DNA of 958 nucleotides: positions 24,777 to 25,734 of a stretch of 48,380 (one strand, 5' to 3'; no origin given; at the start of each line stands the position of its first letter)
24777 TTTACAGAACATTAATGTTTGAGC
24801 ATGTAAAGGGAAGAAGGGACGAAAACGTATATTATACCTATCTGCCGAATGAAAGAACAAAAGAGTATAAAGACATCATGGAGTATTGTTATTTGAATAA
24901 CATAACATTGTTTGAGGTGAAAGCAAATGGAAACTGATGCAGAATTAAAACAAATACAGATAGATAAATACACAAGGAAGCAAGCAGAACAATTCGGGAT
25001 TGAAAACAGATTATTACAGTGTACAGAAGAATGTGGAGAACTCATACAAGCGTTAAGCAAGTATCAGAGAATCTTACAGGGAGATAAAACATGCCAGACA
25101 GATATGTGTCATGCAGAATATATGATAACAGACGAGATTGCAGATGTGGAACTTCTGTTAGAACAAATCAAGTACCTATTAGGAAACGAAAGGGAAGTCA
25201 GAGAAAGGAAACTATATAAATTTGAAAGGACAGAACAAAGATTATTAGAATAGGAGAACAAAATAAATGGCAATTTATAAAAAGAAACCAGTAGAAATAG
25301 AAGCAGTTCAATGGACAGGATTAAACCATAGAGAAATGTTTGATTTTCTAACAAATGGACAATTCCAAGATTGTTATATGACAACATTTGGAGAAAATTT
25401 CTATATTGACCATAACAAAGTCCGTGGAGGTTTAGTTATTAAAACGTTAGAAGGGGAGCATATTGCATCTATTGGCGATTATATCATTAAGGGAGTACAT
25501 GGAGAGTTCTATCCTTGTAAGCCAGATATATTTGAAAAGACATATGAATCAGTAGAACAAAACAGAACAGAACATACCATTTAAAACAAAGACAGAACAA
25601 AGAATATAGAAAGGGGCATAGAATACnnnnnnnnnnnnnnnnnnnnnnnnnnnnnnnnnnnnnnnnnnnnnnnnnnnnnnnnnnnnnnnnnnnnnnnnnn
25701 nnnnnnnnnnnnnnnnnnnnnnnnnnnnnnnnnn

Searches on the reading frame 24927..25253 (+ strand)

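Call 11: search_protein_families(library=phrogs, proteins=[window:24927-25253:+], max_evalue=0.01)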
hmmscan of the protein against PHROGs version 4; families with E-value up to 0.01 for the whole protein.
window:24927-25253:+ (108 aa): 2 families
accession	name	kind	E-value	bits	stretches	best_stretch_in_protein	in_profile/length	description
phrog_2245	-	other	1.7e-18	68.2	1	10-106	119-205/218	nucleoside triphosphate pyrophosphohydrolase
phrog_4856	-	other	2.6e-07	31.5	1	20-99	81-163/195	nucleoside triphosphate pyrophosphohydrolase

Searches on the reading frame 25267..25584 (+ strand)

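Call 11: search_protein_families(library=phrogs, proteins=[window:25267-25584:+], max_evalue=0.01)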
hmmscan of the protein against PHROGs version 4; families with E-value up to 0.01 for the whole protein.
window:25267-25584:+ (105 aa): 9 families
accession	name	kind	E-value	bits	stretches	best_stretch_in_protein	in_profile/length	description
phrog_419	-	unknown function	6.5e-37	128.6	1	1-99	41-126/300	-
phrog_4502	-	unknown function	6.1e-24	86.1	1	1-101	1-91/190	-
phrog_1810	-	unknown function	1.8e-23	84.3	1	3-101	9-97/166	-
phrog_19511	-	unknown function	4.5e-09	37.4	1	1-98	1-90/155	-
phrog_4159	-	other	2.4e-06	28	1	59-99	46-86/270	nucleotide pyrophosphohydrolase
phrog_33170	-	unknown function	0.0001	23.4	1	66-94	91-119/124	-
phrog_36774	-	unknown function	0.00013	23.5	1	56-95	39-78/86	-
phrog_10664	-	unknown function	0.00032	21.7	1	55-98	35-78/83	-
phrog_36935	-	unknown function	0.006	17.7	0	6-38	8-41/87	-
